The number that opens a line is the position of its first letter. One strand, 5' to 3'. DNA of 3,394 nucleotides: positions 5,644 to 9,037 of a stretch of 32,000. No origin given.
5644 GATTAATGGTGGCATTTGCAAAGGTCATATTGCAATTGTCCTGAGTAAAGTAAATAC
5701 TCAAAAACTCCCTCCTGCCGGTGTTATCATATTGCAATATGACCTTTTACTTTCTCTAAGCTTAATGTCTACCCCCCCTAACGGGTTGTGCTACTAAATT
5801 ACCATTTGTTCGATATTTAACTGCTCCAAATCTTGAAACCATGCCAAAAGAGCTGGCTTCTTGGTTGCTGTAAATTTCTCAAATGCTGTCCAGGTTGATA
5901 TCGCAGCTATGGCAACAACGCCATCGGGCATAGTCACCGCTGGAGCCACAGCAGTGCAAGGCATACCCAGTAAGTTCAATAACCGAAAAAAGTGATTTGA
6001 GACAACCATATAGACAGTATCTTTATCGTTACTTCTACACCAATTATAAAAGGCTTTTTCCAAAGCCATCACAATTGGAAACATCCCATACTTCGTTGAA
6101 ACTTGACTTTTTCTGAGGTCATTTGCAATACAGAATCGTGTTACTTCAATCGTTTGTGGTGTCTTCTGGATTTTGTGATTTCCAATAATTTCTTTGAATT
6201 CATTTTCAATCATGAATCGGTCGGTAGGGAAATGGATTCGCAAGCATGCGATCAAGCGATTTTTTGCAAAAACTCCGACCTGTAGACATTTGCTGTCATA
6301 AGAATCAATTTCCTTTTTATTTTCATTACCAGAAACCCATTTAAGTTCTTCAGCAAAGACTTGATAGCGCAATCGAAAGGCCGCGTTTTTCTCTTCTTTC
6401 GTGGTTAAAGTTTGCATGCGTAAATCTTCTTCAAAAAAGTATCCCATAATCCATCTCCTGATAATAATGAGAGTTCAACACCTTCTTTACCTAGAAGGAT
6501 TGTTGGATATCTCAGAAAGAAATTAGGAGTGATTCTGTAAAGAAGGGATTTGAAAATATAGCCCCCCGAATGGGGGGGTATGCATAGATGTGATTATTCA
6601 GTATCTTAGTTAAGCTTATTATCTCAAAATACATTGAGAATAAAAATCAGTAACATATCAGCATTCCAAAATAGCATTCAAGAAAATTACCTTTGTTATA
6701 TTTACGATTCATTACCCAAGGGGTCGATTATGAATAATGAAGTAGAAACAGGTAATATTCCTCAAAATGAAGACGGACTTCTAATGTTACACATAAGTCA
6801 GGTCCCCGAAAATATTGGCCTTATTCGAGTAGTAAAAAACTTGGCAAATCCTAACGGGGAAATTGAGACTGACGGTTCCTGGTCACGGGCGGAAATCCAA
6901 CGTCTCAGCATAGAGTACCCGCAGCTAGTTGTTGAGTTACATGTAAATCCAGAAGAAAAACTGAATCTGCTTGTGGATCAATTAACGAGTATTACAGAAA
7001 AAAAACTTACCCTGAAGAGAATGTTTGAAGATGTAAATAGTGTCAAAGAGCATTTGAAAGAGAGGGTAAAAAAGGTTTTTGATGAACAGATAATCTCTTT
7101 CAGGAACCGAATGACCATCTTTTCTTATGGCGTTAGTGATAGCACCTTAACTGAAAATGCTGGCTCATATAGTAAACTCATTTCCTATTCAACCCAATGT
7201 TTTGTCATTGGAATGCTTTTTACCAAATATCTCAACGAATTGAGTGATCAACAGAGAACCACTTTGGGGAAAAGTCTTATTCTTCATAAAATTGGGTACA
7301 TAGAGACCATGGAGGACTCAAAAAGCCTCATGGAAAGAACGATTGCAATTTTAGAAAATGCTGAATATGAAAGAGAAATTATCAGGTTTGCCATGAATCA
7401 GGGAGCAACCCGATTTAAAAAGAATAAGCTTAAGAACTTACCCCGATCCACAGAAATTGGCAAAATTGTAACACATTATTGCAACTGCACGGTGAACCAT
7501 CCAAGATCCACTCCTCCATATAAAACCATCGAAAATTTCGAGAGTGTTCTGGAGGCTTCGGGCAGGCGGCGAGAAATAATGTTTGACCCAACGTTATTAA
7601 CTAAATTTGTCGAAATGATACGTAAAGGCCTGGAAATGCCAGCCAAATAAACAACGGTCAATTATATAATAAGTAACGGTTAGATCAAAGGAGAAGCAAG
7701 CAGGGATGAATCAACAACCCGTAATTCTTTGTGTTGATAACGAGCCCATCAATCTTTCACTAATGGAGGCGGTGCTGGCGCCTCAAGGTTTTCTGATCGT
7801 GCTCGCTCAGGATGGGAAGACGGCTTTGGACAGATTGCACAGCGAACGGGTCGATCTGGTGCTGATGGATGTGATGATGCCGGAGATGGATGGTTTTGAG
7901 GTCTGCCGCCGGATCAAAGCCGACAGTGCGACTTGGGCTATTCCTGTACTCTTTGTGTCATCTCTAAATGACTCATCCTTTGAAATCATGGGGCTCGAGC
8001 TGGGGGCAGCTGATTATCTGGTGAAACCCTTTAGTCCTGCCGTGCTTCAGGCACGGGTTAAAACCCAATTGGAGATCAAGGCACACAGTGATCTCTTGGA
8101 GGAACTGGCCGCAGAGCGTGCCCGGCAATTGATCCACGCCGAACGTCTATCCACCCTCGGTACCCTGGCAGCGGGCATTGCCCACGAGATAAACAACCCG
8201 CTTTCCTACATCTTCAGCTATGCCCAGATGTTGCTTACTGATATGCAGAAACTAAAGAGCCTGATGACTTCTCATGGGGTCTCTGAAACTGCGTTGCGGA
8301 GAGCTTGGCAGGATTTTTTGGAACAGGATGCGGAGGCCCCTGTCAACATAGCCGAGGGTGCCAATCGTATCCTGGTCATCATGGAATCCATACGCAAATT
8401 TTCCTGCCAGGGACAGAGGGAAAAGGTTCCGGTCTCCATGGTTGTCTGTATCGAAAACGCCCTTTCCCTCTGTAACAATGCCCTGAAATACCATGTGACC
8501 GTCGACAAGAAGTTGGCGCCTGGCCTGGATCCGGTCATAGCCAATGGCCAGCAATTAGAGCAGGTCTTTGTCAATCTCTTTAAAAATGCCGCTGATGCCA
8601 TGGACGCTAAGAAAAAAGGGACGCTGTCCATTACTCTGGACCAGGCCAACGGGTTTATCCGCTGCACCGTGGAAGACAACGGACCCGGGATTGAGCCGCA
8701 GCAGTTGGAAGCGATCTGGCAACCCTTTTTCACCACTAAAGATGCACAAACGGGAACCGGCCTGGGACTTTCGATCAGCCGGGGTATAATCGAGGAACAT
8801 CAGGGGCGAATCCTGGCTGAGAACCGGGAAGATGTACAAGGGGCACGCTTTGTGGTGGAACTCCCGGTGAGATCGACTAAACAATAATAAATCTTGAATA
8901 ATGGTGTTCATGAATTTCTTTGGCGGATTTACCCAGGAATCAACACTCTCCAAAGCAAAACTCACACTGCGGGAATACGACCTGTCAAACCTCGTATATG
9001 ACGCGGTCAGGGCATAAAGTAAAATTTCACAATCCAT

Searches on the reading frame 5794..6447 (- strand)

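Call 27: search_protein_families(library=pfam, proteins=[window:5794-6447:-], max_evalue=0.001)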
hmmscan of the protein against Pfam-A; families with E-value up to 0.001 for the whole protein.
window:5794-6447:- (217 aa): 3 families
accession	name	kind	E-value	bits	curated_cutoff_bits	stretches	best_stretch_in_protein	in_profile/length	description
PF00765.23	Autoind_synth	-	9.5e-19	68.1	24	1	13-180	3-170/183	Autoinducer synthase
PF13444.12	Acetyltransf_5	-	3.9e-10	40.8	22.4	1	26-117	1-97/102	Acetyltransferase (GNAT) domain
PF21926.2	FeeM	-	6.3e-08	33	27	1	22-117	1-98/158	N-acyl amino acid synthase FeeM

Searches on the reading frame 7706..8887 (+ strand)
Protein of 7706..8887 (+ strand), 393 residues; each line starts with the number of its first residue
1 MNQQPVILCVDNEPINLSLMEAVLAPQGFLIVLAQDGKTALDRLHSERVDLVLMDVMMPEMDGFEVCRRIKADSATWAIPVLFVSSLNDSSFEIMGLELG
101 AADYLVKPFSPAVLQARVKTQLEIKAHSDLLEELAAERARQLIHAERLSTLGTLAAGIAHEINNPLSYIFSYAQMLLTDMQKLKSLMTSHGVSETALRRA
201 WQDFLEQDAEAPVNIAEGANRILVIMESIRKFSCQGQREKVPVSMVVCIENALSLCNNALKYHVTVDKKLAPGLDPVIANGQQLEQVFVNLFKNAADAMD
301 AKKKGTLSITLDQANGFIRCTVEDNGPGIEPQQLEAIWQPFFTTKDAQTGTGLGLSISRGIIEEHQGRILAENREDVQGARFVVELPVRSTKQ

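Call 27: search_protein_families(library=pfam, proteins=[window:7706-8887:+], max_evalue=0.001)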
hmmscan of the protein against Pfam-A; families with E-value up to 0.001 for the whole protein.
window:7706-8887:+ (393 aa): 4 families
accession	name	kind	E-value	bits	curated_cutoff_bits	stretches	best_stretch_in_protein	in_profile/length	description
PF00072.30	Response_reg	-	2.6e-27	95.6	30.2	1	7-119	1-111/111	Response regulator receiver domain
PF02518.31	HATPase_c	-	5.7e-24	85.1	26.4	1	282-389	4-110/111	Histidine kinase-, DNA gyrase B-, and HSP90-like ATPase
PF00512.31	HisKA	-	1.9e-06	28.3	26.9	1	151-182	2-31/66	His Kinase A (phospho-acceptor) domain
PF13589.12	HATPase_c_3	-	0.00053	20.5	25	1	284-346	3-62/137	Histidine kinase-, DNA gyrase B-, and HSP90-like ATPase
